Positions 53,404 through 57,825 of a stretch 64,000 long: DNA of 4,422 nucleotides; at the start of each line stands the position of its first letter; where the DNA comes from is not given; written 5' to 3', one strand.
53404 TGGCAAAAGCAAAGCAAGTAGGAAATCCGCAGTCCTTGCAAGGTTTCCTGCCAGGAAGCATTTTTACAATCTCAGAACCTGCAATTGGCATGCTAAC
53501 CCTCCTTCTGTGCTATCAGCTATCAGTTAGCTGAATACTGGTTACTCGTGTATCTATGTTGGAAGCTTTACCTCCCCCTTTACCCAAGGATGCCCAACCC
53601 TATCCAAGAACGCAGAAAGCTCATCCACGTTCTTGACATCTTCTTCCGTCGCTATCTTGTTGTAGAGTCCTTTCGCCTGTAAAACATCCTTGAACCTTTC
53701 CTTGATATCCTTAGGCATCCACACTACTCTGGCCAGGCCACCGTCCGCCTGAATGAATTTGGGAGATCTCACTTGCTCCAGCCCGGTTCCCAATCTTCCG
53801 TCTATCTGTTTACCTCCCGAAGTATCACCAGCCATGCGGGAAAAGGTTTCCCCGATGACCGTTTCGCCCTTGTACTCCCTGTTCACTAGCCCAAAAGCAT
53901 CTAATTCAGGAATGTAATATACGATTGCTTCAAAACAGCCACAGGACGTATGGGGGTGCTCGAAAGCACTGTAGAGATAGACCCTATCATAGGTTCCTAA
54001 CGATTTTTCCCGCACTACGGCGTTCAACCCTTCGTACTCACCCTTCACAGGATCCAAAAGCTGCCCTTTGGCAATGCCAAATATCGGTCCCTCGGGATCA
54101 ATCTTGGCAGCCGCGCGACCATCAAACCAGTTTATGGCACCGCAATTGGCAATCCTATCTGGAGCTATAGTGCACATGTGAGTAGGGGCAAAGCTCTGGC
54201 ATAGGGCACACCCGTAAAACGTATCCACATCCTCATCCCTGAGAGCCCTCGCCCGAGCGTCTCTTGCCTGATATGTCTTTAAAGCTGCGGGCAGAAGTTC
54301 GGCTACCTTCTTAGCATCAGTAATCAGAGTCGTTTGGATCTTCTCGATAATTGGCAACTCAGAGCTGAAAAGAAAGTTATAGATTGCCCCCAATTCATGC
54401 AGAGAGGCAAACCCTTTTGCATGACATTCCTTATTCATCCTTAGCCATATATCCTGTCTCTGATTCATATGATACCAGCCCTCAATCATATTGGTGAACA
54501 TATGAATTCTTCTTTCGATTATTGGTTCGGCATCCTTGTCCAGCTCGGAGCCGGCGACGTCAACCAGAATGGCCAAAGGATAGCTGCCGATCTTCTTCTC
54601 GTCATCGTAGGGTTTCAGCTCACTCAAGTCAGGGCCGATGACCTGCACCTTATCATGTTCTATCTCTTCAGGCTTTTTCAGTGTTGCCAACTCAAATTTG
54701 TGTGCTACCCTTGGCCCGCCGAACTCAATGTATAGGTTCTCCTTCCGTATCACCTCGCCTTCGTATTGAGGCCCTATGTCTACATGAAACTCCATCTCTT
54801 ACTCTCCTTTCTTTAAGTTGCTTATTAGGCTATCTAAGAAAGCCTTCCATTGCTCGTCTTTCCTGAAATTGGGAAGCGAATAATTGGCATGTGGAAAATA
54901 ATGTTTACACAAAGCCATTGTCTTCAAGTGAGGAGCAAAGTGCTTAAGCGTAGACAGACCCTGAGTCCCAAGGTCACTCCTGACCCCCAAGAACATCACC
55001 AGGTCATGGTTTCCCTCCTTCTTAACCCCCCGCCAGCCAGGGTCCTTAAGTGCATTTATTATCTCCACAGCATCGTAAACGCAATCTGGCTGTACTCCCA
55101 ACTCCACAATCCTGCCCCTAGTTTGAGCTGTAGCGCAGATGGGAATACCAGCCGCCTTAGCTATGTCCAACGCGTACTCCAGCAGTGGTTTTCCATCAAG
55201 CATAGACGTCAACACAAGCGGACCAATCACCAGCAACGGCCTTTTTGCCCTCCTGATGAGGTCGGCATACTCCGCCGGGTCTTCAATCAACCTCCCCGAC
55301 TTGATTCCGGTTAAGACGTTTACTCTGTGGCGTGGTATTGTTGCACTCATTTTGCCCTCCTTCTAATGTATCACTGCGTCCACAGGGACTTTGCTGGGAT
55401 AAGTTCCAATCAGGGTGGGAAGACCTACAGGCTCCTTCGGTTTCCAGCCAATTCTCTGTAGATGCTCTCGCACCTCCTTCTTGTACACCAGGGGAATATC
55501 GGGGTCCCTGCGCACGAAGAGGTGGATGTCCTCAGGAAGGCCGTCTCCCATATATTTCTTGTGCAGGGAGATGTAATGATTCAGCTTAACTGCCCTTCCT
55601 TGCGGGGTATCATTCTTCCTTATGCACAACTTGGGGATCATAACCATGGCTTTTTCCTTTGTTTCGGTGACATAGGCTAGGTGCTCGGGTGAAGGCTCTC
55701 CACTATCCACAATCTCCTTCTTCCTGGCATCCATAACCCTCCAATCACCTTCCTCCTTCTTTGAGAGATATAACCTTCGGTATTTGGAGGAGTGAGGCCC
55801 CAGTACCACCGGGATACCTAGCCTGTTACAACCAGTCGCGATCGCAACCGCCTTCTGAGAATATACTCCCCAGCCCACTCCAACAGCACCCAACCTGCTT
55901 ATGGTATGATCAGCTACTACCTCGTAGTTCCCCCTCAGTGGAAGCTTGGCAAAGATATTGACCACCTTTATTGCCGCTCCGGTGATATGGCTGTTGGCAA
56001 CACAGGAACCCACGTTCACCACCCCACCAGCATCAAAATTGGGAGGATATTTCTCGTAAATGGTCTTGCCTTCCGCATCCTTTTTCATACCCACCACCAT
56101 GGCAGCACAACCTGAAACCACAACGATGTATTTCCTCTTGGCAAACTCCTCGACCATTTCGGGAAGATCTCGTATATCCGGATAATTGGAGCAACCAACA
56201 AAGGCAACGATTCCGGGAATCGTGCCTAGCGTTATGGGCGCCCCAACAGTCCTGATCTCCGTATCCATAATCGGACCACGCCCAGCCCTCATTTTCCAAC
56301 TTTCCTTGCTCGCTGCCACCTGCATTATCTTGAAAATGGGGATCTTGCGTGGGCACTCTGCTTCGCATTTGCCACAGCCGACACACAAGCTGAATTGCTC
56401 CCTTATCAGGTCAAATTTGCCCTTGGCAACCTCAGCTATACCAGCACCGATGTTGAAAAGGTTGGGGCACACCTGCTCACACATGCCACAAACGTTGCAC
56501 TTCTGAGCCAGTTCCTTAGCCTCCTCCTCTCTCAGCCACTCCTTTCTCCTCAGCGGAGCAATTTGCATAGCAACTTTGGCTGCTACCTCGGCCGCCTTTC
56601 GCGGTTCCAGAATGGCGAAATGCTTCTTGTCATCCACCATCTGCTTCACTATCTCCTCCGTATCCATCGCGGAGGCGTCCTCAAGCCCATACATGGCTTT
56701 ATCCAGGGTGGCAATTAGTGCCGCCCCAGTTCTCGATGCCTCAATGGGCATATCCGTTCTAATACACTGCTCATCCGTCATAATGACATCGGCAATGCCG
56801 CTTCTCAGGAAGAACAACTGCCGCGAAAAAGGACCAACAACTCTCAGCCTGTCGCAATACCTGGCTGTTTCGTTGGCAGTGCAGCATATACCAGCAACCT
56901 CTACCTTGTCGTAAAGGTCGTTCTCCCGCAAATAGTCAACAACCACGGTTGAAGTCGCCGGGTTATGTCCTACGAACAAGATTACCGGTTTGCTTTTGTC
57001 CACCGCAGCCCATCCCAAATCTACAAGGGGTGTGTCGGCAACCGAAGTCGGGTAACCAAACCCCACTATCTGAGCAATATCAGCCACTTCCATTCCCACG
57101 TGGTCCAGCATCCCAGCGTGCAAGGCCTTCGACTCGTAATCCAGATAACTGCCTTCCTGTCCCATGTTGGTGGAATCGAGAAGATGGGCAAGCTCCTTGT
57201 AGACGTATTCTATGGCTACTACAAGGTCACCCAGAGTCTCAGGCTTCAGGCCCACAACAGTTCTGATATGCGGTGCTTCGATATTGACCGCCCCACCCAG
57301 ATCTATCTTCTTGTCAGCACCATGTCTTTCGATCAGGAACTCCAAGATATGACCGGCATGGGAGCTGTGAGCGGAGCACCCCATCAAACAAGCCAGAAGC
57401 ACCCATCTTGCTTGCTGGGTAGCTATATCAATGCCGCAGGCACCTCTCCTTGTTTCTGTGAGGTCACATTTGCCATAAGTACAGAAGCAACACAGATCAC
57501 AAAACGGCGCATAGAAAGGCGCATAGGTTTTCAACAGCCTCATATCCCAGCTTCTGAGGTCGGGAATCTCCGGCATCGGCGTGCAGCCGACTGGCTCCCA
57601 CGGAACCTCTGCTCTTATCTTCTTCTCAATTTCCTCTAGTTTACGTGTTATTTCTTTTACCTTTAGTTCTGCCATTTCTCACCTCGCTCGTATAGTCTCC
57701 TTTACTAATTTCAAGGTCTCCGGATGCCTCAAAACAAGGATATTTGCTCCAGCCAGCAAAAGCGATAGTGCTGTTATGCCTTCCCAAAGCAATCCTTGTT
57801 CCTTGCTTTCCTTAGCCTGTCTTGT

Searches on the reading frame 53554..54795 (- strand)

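Call 32: search_protein_families(library=pfam, proteins=[window:53554-54795:-], max_evalue=0.00001)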
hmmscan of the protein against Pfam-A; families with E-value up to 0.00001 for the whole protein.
window:53554-54795:- (413 aa): 2 families
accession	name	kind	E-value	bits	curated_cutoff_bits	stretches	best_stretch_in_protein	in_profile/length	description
PF19436.4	ACS_CODH_B_C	-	3.3e-79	266.4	25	1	175-405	1-239/245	ACS/CODH beta subunit C-terminal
PF03598.20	CdhC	-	6.8e-52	175.9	24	1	4-164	2-155/155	CO dehydrogenase/acetyl-CoA synthase complex beta subunit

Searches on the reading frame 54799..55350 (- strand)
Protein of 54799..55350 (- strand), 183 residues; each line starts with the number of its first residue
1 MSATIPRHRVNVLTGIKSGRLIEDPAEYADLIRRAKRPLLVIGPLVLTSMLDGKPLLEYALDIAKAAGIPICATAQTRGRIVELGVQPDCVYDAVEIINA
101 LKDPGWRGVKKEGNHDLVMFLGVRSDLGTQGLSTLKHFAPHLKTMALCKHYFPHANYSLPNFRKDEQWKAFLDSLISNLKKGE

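Call 32: search_protein_families(library=pfam, proteins=[window:54799-55350:-], max_evalue=0.00001)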
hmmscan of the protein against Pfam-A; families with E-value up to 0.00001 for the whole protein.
window:54799-55350:- (183 aa): 1 family
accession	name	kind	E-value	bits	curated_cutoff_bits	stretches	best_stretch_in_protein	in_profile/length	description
PF02552.22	CO_dh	-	9e-28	97.6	21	1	21-170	21-162/168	CO dehydrogenase beta subunit/acetyl-CoA synthase epsilon subunit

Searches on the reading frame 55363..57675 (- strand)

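Call 32: search_protein_families(library=pfam, proteins=[window:55363-57675:-], max_evalue=0.00001)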
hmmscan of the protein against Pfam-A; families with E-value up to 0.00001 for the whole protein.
window:55363-57675:- (770 aa): 7 families
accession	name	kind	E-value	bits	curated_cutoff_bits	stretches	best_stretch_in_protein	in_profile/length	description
PF03063.25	Prismane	-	8.8e-63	213.1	27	2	149-633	130-486/513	Prismane/CO dehydrogenase family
PF13183.11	Fer4_8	-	4.7e-08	33.9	27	0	372-405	34-66/68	4Fe-4S dicluster domain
PF12838.12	Fer4_7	-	1.2e-06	29.3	27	1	392-444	1-51/52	4Fe-4S dicluster domain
PF13484.11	Fer4_16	-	1.6e-06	29.2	30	0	356-404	18-64/66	4Fe-4S double cluster binding domain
PF13187.11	Fer4_9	-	2e-06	28.2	27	1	392-444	1-50/52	4Fe-4S dicluster domain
PF12837.12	Fer4_6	-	4.2e-06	26.9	25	0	430-443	8-21/24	4Fe-4S binding domain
PF13534.11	Fer4_17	-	6.4e-06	27.1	22.2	0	362-406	23-59/61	4Fe-4S dicluster domain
